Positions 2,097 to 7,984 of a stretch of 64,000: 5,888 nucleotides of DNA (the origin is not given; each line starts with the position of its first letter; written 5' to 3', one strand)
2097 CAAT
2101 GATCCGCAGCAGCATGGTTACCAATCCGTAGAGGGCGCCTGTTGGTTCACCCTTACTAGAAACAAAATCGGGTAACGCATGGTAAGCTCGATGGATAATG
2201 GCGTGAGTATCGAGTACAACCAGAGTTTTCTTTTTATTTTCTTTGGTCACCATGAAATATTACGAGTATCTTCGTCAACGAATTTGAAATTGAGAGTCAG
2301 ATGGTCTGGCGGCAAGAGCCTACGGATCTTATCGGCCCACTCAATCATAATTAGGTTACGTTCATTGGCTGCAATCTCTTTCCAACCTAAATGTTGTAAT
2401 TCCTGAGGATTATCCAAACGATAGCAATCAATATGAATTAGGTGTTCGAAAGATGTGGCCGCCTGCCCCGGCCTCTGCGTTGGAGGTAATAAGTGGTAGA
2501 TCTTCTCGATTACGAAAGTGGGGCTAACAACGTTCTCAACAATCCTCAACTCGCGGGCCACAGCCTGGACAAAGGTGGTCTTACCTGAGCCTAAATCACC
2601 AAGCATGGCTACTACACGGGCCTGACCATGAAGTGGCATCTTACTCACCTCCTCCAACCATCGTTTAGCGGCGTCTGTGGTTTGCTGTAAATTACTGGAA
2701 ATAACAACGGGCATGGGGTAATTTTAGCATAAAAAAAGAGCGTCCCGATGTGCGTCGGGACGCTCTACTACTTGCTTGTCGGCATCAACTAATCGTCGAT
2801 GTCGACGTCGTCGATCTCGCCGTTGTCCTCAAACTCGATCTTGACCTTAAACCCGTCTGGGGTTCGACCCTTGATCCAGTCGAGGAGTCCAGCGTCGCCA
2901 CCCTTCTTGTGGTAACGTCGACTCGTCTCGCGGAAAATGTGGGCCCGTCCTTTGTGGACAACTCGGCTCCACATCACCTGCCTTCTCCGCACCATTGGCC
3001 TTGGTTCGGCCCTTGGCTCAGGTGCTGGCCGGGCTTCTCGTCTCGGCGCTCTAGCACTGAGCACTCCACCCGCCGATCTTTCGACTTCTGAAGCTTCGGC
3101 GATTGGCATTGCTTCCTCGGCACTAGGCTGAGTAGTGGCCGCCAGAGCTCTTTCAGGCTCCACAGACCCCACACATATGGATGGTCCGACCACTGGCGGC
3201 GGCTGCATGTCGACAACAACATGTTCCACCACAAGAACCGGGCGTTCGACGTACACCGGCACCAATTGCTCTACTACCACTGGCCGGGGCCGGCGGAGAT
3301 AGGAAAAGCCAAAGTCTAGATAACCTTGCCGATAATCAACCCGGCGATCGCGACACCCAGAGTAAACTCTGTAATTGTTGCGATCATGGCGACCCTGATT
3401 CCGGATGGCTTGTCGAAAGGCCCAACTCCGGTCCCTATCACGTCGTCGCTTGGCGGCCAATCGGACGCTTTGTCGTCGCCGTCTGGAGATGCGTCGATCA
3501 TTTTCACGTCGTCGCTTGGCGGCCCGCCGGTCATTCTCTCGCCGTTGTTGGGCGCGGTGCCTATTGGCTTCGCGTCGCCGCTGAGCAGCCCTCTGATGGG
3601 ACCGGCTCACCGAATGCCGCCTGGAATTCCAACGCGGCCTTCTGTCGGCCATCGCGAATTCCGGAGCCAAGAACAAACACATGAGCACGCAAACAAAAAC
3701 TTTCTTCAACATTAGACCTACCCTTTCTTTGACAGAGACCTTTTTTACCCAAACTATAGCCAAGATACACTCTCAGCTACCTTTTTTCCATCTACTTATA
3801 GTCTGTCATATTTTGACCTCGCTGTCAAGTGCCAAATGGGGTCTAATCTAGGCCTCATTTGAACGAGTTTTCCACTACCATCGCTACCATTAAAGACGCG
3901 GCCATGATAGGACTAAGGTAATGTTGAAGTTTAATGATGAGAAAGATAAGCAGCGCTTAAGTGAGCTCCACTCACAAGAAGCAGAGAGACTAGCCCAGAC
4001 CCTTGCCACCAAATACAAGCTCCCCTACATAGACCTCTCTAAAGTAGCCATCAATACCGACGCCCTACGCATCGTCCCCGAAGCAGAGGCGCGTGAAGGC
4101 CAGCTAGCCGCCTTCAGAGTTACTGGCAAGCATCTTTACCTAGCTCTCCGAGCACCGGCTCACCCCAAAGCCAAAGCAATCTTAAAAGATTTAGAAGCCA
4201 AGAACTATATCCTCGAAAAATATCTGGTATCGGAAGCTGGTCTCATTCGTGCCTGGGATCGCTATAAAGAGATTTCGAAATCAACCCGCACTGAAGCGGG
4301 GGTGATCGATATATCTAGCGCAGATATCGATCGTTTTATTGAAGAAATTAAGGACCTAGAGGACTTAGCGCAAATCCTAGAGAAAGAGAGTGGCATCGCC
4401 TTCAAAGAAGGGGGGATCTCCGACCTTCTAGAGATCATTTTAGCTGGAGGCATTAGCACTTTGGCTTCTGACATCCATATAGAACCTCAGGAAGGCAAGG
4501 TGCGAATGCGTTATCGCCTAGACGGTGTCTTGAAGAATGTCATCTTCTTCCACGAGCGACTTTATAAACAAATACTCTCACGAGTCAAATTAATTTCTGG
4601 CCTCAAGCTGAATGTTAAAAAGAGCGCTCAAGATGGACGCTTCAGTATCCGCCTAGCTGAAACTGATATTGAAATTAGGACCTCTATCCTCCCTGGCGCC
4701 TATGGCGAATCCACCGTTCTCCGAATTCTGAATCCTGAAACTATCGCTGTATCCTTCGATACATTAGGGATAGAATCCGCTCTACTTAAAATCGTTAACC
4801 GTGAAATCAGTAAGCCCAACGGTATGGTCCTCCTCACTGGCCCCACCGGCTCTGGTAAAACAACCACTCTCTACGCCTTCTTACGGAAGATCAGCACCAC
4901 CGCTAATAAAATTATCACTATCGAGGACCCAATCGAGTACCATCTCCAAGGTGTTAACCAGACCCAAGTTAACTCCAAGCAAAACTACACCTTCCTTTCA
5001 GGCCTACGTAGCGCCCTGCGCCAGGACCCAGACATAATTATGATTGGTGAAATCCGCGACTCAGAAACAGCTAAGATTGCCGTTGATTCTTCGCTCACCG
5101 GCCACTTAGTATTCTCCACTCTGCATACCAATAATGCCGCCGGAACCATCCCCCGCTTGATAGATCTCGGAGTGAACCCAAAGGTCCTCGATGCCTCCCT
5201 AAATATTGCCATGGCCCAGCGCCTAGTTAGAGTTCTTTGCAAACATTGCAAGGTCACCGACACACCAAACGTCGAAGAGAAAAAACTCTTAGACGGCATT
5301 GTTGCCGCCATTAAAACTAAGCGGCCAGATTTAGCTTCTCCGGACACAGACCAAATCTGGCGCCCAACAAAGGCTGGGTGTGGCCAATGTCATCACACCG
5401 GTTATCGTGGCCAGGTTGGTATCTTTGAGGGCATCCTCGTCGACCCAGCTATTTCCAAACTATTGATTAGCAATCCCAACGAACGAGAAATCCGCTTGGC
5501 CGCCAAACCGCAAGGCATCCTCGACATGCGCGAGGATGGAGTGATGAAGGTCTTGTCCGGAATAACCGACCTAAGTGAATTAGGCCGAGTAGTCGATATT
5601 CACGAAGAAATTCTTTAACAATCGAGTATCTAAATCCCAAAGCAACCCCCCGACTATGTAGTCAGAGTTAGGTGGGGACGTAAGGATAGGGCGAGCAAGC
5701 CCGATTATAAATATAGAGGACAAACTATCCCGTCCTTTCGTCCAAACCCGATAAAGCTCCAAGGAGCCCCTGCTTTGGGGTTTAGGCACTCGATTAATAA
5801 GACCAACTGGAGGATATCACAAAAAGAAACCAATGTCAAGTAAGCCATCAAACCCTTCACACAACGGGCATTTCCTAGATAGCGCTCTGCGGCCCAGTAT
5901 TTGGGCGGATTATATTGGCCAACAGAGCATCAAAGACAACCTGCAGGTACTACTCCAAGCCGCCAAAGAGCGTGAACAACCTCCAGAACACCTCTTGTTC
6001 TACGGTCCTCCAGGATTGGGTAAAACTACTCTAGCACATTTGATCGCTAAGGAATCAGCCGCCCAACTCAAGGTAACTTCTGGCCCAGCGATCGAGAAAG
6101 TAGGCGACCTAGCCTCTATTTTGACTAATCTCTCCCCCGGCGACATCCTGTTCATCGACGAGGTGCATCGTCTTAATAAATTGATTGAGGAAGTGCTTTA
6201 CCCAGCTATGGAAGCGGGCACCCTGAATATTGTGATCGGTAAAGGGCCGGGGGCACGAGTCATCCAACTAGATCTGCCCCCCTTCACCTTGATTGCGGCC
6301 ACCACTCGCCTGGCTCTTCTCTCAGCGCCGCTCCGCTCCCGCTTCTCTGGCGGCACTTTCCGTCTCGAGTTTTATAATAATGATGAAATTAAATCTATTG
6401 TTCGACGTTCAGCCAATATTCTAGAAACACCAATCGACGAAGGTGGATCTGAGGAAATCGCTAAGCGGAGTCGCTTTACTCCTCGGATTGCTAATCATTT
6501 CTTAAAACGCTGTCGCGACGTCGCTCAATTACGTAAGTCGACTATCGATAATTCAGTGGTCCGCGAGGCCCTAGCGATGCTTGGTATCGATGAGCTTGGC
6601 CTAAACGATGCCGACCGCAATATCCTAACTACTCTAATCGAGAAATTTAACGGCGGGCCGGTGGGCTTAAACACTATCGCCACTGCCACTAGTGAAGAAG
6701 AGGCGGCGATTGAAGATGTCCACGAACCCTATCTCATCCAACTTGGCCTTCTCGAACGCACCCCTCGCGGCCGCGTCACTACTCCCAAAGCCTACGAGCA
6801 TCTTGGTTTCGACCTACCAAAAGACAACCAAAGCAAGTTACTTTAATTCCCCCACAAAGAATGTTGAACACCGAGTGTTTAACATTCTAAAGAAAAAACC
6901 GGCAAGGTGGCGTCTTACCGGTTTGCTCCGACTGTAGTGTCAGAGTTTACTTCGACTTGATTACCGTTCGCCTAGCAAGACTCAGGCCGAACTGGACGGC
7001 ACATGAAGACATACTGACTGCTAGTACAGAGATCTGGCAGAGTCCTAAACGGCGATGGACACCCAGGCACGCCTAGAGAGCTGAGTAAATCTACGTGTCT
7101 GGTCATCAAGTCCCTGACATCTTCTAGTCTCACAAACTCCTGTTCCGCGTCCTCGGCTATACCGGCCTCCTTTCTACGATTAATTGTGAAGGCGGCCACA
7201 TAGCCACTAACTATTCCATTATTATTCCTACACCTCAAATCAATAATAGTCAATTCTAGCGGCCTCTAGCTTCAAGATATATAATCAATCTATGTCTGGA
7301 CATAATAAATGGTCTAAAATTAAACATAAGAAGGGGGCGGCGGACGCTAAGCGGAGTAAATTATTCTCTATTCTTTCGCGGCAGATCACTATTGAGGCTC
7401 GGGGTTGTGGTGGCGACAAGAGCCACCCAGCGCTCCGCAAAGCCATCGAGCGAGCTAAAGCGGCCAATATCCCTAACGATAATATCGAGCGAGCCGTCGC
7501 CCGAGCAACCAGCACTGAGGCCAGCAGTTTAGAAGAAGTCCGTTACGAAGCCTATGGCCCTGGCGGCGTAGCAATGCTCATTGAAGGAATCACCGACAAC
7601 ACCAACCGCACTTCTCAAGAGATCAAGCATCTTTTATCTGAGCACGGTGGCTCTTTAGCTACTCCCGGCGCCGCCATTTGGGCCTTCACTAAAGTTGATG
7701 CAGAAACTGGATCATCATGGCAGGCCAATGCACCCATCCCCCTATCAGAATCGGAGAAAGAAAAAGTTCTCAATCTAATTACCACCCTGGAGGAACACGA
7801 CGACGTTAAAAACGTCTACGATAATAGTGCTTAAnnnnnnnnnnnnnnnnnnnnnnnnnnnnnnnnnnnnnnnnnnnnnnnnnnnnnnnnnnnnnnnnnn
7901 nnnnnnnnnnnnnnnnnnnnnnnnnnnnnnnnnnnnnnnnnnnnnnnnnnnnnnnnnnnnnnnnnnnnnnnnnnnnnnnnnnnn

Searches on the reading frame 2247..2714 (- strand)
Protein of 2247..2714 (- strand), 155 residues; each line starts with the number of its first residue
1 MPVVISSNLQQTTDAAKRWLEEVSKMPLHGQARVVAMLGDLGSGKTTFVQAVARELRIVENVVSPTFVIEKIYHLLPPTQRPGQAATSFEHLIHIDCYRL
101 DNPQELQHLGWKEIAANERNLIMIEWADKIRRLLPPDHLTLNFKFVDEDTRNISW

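Call 84: search_protein_families(library=pfam, proteins=[window:2247-2714:-], max_evalue=0.01)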
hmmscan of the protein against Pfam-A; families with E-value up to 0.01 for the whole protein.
window:2247-2714:- (155 aa): 4 families
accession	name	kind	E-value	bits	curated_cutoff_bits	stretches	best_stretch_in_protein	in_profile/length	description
PF02367.23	TsaE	-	4.1e-29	101.6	26.6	1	9-152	4-127/128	Threonylcarbamoyl adenosine biosynthesis protein TsaE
PF05729.18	NACHT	-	0.0002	21.7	26.7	1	33-123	1-85/167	NACHT domain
PF13401.12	AAA_22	-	0.00047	20.9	27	1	31-139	4-101/130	AAA domain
PF25199.1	nSTAND_NTPase5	-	0.0063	16.8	34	0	14-57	23-66/145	Novel STAND NTPase 5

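Call 87: find_encoding_contigs(protein=window:2247-2714:-, flank=10000, max_places=2)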
Protein window:2247-2714:- (155 aa): 1 contig read that carries it; 1 place shown.
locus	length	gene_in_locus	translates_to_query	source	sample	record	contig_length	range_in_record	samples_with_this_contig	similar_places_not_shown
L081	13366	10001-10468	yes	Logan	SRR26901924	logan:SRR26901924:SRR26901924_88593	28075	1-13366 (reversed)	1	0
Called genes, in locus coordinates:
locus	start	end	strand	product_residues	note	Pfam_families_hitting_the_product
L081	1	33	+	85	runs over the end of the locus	-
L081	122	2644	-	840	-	PF00912:Transgly, PF00905:Transpeptidase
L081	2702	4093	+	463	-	PF00579:tRNA-synt_1b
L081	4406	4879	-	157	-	PF02075:RuvC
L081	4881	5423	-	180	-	PF20772:TACO1_YebC_N, PF01709:Transcrip_reg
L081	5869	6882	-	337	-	PF05496:RuvB_N, PF07728:AAA_5 (weak), PF00004:AAA, PF17864:AAA_lid_4, PF05491:WHD_RuvB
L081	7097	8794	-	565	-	PF05157:MshEN (weak), PF00437:T2SSE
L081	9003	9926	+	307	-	-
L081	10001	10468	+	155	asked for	PF02367:TsaE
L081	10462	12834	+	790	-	PF02739:5_3_exonuc_N, PF01367:5_3_exonuc, PF00476:DNA_pol_A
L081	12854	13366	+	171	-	?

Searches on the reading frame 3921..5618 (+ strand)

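Call 9: search_protein_families(library=pfam, proteins=[window:3921-5618:+], max_evalue=0.01)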
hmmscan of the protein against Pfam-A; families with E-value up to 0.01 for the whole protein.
window:3921-5618:+ (565 aa): 13 families
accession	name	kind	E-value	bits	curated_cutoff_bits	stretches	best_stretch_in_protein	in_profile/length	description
PF00437.27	T2SSE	-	1.7e-114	382.8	24.9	1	165-554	7-368/370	Type II/IV secretion system protein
PF05157.20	MshEN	-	1.3e-05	25.5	23.1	1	32-116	1-84/90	MshEN domain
PF25199.1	nSTAND_NTPase5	-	8.7e-05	22.8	34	1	284-355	24-97/145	Novel STAND NTPase 5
PF20720.3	nSTAND3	-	0.00018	21.7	27.2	1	295-339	12-56/155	Novel STAND NTPase 3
PF00005.33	ABC_tran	-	0.00019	22.5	25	1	299-340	10-51/137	ABC transporter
PF13191.12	AAA_16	-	0.00022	22.2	32.6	1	296-335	19-57/167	AAA ATPase domain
PF13555.12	AAA_29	-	0.0013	18.9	27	1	298-320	20-42/61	P-loop containing region of AAA domain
PF12775.13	AAA_7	-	0.0013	18.7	25.8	1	286-334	19-67/181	P-loop containing dynein motor region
PF04851.21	ResIII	-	0.0014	19.1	22.5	1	292-380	15-96/164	Type III restriction enzyme, res subunit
PF13401.12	AAA_22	-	0.0017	19.1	27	1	300-327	5-32/130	AAA domain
PF13173.12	AAA_14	-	0.0043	17.5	27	0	301-388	3-81/129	AAA domain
PF06414.18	Zeta_toxin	-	0.0056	16.6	22.3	0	301-338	17-54/199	Zeta toxin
PF13476.12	AAA_23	-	0.0091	17.1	27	1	299-320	18-39/201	AAA domain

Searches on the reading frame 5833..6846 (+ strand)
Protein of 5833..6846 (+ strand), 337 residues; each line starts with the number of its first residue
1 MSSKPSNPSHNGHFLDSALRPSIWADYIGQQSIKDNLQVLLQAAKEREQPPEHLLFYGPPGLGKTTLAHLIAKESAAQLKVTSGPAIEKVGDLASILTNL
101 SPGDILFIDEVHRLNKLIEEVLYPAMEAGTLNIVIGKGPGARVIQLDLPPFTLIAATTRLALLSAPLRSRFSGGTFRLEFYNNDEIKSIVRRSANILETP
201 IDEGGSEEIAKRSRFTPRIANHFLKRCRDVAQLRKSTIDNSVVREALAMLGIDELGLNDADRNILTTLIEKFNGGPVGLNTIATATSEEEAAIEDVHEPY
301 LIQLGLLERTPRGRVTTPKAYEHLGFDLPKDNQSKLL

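Call 9: search_protein_families(library=pfam, proteins=[window:5833-6846:+], max_evalue=0.01)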
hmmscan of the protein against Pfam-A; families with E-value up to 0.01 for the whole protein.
window:5833-6846:+ (337 aa): 18 families
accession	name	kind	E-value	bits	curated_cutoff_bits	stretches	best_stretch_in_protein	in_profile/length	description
PF05496.18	RuvB_N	-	6.8e-69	231.1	27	1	19-172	1-154/159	Holliday junction DNA helicase RuvB P-loop domain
PF05491.19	RuvB_C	-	5.7e-25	87.5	24.7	1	254-324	1-71/72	RuvB C-terminal winged helix domain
PF17864.7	AAA_lid_4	-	9.4e-24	83.4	27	1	181-253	1-74/74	RuvB AAA lid domain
PF00004.35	AAA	-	2.1e-18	67.4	21.2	1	54-172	1-124/131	ATPase family associated with various cellular activities (AAA)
PF07728.20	AAA_5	-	1.9e-08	34.9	22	1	53-171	1-139/139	AAA domain (dynein-related subfamily)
PF01078.27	Mg_chelatase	-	0.00024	21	20.3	0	52-71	23-42/207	Magnesium chelatase, subunit ChlI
PF13191.12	AAA_16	-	0.00052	21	32.6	1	37-82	12-56/167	AAA ATPase domain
PF13173.12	AAA_14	-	0.0007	20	27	1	54-126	5-86/129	AAA domain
PF06068.19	TIP49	-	0.00081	19.1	23.8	0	26-80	25-79/347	TIP49 P-loop domain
PF05621.17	TniB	-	0.00092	19.1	22.4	1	21-77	7-61/189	Bacterial TniB protein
PF00158.32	Sigma54_activat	-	0.0012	18.9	20.2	0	35-78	6-49/168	Sigma-54 interaction domain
PF14532.12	Sigma54_activ_2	-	0.0013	19.4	25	1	40-126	13-93/138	Sigma-54 interaction domain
PF13401.12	AAA_22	-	0.002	18.9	27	0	52-75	6-29/130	AAA domain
PF00910.28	RNA_helicase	-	0.0025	18.7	21.5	1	55-113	2-60/105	RNA helicase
PF20720.3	nSTAND3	-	0.0025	18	27.2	1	49-97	15-61/155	Novel STAND NTPase 3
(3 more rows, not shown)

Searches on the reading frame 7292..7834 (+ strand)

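Call 84: search_protein_families(library=pfam, proteins=[window:7292-7834:+], max_evalue=0.01)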
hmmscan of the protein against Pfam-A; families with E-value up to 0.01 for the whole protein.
window:7292-7834:+ (180 aa): 2 families
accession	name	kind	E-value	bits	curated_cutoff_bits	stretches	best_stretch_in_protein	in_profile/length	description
PF01709.26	Transcrip_reg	-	1.2e-27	97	27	2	80-134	1-55/160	TACO1/YebC second and third domain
PF20772.2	TACO1_YebC_N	-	1.2e-25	90.2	36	1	5-74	1-72/73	TACO1/YebC protein N-terminal domain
